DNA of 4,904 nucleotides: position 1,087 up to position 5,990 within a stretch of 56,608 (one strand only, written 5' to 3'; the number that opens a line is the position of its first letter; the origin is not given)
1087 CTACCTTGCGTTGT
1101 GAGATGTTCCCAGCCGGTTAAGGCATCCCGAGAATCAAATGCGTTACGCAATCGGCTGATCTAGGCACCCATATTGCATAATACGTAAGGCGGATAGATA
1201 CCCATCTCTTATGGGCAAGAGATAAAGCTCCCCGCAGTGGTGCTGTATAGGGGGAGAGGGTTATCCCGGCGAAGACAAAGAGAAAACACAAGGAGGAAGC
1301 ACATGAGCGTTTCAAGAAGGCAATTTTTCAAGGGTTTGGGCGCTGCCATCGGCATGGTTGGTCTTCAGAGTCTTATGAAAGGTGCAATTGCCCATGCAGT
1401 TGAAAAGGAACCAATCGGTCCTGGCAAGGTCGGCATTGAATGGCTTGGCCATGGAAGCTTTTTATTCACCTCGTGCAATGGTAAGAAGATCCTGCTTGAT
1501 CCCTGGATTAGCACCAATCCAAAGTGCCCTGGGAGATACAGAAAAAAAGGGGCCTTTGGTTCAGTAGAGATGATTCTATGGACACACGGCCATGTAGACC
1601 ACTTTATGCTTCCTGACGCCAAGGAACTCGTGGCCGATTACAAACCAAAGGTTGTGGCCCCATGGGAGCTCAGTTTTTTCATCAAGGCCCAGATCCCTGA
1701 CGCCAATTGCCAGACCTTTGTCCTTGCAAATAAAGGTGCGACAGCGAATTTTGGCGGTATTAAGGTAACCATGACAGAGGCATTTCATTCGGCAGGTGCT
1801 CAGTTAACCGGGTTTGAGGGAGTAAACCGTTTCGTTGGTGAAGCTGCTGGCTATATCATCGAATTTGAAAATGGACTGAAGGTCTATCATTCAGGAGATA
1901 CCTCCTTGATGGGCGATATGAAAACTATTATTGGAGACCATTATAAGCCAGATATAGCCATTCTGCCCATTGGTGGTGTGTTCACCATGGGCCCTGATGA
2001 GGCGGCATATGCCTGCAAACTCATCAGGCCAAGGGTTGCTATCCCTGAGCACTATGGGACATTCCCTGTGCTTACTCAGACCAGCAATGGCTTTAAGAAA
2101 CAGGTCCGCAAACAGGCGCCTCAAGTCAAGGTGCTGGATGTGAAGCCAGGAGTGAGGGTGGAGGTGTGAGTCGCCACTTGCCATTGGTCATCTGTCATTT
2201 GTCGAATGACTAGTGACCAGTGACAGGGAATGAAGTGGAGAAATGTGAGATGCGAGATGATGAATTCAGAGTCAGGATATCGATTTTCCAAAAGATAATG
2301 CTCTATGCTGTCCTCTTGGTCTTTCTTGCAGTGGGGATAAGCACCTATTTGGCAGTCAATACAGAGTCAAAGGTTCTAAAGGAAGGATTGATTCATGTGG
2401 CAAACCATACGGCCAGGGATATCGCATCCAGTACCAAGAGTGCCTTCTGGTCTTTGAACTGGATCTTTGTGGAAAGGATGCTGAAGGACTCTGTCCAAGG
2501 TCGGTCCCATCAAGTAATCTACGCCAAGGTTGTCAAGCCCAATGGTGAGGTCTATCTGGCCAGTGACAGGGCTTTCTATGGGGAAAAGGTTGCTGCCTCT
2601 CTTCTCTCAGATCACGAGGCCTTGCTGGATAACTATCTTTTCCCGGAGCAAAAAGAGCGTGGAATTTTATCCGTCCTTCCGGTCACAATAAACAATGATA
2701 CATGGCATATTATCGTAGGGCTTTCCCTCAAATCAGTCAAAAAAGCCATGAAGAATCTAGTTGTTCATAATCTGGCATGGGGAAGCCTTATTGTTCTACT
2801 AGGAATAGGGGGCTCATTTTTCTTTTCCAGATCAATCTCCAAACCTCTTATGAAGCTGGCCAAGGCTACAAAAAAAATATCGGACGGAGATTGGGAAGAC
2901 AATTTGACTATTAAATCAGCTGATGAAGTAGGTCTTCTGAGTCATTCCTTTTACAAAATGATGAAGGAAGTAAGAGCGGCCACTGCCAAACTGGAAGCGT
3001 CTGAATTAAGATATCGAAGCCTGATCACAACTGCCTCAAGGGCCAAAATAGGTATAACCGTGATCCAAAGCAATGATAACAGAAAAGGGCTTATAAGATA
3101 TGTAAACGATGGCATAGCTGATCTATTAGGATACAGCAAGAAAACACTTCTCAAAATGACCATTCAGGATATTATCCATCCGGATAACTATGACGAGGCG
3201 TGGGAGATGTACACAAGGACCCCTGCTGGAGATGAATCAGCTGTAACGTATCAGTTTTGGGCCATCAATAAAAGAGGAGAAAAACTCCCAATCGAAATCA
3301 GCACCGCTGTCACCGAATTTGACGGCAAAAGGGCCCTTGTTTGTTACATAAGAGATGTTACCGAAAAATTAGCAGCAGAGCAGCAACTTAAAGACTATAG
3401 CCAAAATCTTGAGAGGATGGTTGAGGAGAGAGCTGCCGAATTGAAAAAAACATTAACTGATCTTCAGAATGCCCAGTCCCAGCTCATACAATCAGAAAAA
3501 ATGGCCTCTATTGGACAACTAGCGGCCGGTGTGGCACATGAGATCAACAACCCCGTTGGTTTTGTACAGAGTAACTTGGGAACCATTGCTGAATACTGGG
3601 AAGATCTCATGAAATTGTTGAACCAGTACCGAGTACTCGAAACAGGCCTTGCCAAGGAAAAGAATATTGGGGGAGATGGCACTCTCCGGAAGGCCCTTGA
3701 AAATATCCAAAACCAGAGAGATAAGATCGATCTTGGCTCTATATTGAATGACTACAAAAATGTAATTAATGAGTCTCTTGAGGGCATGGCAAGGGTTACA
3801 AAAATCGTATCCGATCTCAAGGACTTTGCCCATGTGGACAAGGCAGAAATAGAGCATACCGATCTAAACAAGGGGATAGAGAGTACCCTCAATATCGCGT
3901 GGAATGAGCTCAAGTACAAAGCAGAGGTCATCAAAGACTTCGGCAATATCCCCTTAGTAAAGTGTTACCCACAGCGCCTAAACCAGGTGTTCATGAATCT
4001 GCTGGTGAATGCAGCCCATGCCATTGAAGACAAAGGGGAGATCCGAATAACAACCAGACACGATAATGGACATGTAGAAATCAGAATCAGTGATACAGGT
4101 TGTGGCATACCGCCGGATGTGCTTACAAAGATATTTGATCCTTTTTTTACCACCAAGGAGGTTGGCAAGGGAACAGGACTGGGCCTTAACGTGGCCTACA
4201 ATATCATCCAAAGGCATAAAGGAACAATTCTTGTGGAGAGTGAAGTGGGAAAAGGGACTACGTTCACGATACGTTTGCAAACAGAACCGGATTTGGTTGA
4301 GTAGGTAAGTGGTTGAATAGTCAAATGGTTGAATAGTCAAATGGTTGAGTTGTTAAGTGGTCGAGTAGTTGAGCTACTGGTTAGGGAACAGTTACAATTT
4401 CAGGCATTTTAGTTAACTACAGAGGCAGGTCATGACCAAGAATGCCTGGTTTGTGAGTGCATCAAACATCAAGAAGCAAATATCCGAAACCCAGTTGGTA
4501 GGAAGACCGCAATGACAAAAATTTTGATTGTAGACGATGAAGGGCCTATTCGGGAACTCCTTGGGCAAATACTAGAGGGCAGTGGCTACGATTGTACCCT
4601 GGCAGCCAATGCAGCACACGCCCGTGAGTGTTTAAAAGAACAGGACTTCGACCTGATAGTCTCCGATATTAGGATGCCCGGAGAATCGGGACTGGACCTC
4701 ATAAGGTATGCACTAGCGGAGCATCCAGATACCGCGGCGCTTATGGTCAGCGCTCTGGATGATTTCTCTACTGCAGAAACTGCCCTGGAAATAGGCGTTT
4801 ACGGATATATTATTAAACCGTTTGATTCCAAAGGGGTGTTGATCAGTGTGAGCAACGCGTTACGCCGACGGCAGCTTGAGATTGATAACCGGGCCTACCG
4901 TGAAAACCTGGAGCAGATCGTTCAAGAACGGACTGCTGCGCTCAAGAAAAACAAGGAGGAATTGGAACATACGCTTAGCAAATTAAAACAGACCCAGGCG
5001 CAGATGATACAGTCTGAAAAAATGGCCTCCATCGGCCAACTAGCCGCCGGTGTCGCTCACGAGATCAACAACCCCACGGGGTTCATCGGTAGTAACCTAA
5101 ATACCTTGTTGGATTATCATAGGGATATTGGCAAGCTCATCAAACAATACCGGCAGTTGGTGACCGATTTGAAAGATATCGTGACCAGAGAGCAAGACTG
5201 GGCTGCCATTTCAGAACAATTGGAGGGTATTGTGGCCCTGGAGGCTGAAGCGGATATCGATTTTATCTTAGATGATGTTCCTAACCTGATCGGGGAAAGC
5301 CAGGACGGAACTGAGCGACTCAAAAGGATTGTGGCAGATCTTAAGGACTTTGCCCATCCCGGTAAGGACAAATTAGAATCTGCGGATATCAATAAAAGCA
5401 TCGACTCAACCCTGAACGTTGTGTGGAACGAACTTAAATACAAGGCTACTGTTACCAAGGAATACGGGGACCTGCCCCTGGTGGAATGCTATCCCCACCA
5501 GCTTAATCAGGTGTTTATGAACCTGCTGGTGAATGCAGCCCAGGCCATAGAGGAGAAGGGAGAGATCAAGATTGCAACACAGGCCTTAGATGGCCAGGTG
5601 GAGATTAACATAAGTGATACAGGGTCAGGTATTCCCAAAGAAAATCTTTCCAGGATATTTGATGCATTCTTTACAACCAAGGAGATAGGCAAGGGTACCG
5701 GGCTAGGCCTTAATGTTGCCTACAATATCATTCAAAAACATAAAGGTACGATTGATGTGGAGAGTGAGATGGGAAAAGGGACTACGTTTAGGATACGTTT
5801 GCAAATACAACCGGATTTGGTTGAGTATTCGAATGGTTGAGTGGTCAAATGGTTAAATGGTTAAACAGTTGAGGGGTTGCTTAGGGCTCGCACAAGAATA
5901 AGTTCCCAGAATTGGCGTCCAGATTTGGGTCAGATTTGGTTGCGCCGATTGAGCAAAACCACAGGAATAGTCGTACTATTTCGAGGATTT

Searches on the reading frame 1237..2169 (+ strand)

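Call 32: search_protein_families(library=pfam, proteins=[window:1237-2169:+], max_evalue=0.00001)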
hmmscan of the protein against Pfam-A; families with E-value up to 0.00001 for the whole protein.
window:1237-2169:+ (310 aa): 2 families
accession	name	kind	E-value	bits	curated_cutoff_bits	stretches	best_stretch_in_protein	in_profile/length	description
PF13483.12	Lactamase_B_3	-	1.1e-22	81.1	24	1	67-272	2-160/160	Beta-lactamase superfamily domain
PF12706.13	Lactamase_B_2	-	2.1e-22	80.1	27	1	84-273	2-200/200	Beta-lactamase superfamily domain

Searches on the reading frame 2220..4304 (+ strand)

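Call 32: search_protein_families(library=pfam, proteins=[window:2220-4304:+], max_evalue=0.00001)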
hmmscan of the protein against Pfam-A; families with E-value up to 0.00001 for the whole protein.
window:2220-4304:+ (694 aa): 5 families
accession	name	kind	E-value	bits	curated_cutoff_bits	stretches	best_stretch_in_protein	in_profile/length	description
PF02518.31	HATPase_c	-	3e-28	98.9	26.4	1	584-688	3-109/111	Histidine kinase-, DNA gyrase B-, and HSP90-like ATPase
PF13426.13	PAS_9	-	2.7e-10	40.9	27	1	286-382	7-103/103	PAS domain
PF00672.30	HAMP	-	7.9e-10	39.4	25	1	201-252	1-52/53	HAMP domain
PF08447.18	PAS_3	-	4.2e-07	30.6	25.6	1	294-373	3-82/89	PAS fold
PF00989.32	PAS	-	7.7e-06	26.3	22.6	0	287-380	18-113/113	PAS fold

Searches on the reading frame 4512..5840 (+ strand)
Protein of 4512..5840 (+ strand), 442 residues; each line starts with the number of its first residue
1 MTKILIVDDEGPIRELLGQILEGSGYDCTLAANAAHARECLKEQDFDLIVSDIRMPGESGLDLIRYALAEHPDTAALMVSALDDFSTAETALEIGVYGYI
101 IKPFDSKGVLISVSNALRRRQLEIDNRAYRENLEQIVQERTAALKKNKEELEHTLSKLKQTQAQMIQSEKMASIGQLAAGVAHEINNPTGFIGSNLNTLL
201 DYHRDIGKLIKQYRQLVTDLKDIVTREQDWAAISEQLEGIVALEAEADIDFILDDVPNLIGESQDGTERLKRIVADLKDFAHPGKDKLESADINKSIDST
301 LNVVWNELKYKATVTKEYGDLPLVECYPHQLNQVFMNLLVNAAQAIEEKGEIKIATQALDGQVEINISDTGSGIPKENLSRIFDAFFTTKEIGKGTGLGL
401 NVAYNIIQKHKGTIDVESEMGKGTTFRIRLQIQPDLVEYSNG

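Call 32: search_protein_families(library=pfam, proteins=[window:4512-5840:+], max_evalue=0.00001)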
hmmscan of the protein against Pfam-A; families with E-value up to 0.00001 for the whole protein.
window:4512-5840:+ (442 aa): 3 families
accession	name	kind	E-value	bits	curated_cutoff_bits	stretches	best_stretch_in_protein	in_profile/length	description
PF02518.31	HATPase_c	-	1.8e-26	93.2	26.4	1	328-432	3-109/111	Histidine kinase-, DNA gyrase B-, and HSP90-like ATPase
PF00072.30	Response_reg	-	8.4e-25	87.5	30.2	1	4-107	1-104/111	Response regulator receiver domain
PF00512.31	HisKA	-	9.9e-06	26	26.9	0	175-225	3-62/66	His Kinase A (phospho-acceptor) domain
